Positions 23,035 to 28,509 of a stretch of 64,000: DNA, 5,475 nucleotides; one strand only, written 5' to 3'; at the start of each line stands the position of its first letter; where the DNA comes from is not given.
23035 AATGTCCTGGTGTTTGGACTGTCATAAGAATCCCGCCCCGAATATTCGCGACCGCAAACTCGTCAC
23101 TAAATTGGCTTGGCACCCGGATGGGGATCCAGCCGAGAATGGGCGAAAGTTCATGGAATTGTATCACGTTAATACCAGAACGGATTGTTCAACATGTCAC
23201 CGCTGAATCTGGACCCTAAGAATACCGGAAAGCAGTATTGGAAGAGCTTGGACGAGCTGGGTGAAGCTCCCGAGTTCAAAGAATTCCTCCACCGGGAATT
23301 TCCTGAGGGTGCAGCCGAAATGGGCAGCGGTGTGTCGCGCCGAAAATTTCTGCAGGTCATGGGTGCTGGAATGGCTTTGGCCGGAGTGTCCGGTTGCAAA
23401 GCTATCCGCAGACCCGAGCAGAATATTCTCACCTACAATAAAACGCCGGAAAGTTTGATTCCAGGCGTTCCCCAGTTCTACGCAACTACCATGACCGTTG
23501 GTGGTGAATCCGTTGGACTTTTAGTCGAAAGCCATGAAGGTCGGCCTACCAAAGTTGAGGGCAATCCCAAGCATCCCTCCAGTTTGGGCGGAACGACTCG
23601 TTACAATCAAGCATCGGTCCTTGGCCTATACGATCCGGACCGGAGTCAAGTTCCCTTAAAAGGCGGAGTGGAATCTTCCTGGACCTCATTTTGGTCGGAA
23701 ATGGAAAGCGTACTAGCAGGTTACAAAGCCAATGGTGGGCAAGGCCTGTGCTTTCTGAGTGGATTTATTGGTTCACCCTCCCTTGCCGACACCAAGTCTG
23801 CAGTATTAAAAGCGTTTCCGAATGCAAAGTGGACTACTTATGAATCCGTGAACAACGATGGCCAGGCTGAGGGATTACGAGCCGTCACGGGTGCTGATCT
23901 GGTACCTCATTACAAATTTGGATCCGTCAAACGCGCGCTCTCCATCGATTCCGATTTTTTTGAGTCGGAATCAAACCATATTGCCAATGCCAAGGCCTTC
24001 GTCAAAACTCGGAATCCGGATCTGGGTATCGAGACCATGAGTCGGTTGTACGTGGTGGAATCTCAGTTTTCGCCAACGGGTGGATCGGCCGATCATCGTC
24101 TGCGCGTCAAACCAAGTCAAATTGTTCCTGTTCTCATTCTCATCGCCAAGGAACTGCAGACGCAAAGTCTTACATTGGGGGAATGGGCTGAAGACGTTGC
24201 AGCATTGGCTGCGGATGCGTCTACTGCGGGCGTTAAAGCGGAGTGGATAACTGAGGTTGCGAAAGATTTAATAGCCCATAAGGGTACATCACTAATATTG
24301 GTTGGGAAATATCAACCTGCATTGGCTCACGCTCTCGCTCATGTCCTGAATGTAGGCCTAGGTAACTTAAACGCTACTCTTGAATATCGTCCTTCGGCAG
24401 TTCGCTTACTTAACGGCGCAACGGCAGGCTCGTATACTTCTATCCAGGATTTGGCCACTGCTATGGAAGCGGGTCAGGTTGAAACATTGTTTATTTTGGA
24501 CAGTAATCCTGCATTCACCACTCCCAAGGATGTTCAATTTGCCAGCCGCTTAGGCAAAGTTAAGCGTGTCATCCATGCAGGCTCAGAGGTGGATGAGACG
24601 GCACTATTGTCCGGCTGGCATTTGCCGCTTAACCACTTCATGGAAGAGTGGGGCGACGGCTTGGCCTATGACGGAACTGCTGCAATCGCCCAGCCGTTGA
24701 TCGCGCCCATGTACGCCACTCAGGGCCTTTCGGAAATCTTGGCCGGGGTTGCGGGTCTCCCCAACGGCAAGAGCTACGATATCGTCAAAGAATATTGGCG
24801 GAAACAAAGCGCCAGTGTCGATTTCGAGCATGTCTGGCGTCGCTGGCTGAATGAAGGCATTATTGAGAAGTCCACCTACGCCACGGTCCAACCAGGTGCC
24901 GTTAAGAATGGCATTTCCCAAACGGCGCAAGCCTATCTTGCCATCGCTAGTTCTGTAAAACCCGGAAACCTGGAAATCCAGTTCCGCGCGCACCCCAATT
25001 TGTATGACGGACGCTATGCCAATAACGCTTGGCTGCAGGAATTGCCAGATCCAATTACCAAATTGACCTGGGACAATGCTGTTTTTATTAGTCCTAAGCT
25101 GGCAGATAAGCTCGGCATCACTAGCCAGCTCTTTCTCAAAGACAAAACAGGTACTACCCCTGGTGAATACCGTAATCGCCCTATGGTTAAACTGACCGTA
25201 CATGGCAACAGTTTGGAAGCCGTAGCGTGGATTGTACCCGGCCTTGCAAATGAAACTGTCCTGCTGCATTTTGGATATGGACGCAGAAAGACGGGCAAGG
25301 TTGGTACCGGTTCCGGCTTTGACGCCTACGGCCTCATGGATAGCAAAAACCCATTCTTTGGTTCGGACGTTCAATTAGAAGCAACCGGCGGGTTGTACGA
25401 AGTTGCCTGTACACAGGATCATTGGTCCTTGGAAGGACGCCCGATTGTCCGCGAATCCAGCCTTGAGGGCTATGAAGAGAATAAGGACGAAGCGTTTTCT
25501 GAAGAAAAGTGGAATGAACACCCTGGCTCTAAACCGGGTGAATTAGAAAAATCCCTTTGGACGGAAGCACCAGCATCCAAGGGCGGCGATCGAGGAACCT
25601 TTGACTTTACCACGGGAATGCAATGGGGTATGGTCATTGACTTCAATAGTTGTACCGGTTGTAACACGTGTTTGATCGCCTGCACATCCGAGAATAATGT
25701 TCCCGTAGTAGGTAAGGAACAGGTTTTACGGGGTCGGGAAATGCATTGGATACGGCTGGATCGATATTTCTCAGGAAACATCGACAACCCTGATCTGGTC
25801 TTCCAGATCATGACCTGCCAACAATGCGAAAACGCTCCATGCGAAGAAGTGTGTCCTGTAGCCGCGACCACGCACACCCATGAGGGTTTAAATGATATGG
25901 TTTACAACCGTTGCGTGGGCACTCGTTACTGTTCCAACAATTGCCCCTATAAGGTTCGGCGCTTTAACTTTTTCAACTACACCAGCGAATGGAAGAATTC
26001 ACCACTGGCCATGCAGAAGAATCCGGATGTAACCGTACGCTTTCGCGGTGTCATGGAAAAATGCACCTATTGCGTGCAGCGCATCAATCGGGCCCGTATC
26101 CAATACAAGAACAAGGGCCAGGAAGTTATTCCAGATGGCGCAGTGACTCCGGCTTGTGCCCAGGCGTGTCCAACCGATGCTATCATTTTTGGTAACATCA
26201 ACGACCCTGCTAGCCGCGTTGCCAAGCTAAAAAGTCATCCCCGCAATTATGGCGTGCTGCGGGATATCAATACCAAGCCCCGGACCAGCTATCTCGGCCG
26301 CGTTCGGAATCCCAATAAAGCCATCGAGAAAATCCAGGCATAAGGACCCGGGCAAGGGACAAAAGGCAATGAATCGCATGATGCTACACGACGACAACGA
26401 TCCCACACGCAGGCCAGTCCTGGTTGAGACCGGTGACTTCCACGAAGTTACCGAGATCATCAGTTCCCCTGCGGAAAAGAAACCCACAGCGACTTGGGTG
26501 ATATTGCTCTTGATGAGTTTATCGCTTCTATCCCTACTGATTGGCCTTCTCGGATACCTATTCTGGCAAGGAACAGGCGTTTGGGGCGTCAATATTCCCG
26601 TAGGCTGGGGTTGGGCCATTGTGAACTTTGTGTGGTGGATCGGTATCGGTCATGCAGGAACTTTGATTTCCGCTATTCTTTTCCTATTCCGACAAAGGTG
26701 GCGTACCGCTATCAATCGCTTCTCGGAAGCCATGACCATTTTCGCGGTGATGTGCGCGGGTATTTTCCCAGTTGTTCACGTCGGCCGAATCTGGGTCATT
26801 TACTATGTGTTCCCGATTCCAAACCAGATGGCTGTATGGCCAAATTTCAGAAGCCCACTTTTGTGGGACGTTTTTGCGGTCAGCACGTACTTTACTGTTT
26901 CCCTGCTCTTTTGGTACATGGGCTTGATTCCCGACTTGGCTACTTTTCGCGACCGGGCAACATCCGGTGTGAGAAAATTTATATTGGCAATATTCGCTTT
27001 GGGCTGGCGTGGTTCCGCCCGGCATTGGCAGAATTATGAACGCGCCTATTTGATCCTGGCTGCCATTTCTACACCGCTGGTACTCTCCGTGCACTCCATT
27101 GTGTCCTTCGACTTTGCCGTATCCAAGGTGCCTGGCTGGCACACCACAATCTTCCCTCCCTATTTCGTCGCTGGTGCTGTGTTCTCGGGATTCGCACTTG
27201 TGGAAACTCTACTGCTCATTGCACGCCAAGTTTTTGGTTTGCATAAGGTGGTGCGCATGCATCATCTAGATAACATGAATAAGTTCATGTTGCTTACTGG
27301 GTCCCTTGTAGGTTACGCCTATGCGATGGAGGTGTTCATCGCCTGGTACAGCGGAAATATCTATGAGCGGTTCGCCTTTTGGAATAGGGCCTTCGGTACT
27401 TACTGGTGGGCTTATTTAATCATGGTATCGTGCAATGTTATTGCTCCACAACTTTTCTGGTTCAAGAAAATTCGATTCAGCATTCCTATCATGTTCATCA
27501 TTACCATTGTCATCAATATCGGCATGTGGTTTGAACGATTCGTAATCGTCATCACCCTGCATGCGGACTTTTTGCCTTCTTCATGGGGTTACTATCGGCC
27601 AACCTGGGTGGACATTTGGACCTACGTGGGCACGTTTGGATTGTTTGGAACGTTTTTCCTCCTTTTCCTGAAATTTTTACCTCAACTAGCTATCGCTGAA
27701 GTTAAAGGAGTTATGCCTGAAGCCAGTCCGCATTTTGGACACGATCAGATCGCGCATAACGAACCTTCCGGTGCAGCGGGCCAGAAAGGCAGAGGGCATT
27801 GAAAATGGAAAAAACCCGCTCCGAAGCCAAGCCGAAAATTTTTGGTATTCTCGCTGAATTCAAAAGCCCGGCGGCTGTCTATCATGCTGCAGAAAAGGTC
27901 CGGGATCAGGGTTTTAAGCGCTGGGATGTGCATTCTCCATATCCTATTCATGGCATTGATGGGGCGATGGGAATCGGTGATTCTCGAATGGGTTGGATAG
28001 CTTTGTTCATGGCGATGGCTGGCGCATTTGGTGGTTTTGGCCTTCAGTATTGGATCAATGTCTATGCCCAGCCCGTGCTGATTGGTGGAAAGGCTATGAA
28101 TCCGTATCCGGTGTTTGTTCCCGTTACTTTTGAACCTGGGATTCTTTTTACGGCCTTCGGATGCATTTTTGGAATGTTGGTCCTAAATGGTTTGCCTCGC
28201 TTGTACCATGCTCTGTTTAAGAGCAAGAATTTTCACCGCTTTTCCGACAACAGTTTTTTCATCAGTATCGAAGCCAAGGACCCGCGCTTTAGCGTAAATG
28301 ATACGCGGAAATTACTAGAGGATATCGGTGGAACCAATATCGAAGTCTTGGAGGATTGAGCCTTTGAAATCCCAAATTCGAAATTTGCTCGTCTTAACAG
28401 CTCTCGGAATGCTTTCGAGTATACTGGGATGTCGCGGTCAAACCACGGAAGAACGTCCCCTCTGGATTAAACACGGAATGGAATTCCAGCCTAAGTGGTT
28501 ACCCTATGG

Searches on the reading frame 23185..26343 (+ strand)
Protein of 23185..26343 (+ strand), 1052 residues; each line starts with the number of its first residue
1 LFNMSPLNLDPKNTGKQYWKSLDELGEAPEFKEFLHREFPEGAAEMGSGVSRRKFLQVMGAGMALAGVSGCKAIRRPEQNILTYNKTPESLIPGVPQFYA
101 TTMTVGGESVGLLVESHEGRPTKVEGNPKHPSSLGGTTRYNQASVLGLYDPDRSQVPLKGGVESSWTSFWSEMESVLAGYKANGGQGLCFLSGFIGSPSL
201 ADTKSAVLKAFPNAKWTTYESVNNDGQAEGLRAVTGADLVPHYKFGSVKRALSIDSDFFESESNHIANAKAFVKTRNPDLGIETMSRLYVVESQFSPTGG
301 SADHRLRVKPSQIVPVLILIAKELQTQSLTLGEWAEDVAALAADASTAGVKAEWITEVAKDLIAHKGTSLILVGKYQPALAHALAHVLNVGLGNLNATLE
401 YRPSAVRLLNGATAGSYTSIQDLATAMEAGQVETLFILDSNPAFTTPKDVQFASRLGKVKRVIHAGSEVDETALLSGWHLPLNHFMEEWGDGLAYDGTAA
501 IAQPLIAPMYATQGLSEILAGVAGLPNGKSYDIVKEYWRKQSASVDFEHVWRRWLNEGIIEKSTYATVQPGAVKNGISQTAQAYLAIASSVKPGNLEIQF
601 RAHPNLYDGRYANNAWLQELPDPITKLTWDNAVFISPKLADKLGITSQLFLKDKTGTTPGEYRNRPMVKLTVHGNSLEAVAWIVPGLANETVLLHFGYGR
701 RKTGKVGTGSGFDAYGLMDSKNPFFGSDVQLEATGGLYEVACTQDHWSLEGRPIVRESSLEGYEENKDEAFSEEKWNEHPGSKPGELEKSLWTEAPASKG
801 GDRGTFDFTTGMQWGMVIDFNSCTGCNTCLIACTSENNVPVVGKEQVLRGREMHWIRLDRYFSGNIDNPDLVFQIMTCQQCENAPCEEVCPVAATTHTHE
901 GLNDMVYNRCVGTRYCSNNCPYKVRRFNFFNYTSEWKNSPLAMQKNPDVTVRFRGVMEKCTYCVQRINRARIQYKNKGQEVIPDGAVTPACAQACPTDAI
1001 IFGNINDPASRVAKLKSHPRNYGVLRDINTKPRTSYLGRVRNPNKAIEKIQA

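Call 78: search_protein_families(library=pfam, proteins=[window:23185-26343:+], max_evalue=0.00001)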
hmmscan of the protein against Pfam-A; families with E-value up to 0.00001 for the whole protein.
window:23185-26343:+ (1052 aa): 2 families
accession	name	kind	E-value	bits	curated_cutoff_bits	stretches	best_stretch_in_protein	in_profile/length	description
PF12838.12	Fer4_7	-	4.7e-11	43.4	27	1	822-894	1-52/52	4Fe-4S dicluster domain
PF13247.11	Fer4_11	-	5.8e-06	26.9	26.2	0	873-928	5-62/100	4Fe-4S dicluster domain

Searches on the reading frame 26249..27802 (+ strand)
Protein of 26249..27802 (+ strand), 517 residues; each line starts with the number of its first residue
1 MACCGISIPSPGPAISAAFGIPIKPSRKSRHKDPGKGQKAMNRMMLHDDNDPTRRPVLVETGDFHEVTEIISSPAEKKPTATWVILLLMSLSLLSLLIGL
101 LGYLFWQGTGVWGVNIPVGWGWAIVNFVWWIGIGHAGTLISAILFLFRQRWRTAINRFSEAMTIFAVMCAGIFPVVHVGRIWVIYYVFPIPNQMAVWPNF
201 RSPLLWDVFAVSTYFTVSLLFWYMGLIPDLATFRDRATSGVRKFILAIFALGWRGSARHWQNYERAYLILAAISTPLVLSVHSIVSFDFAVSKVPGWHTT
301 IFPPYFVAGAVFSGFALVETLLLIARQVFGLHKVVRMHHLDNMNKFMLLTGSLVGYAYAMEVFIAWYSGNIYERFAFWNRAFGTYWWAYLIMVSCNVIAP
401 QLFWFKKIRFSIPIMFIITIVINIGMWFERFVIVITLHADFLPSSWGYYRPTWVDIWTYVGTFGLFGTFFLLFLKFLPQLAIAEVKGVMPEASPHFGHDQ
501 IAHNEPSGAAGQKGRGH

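Call 78: search_protein_families(library=pfam, proteins=[window:26249-27802:+], max_evalue=0.00001)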
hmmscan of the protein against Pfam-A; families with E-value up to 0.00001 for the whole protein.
window:26249-27802:+ (517 aa): 1 family
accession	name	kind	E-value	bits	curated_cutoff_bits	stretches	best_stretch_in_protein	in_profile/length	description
PF03916.19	NrfD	-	3.6e-20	73.3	25.8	1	117-436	8-307/313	Polysulphide reductase, NrfD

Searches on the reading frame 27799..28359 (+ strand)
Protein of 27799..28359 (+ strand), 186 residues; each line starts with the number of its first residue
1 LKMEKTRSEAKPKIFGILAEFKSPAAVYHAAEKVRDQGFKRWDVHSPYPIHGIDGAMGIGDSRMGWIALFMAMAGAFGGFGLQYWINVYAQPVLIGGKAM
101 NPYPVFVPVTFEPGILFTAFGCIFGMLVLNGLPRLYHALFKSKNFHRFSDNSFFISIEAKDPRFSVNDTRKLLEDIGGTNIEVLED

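Call 78: search_protein_families(library=pfam, proteins=[window:27799-28359:+], max_evalue=0.00001)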
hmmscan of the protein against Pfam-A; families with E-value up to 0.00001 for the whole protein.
window:27799-28359:+ (186 aa): 1 family
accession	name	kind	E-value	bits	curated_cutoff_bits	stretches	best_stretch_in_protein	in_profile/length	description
PF11821.13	ActD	-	1.1e-58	198.1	25.7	1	16-182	2-169/170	Alternative complex III, ActD subunit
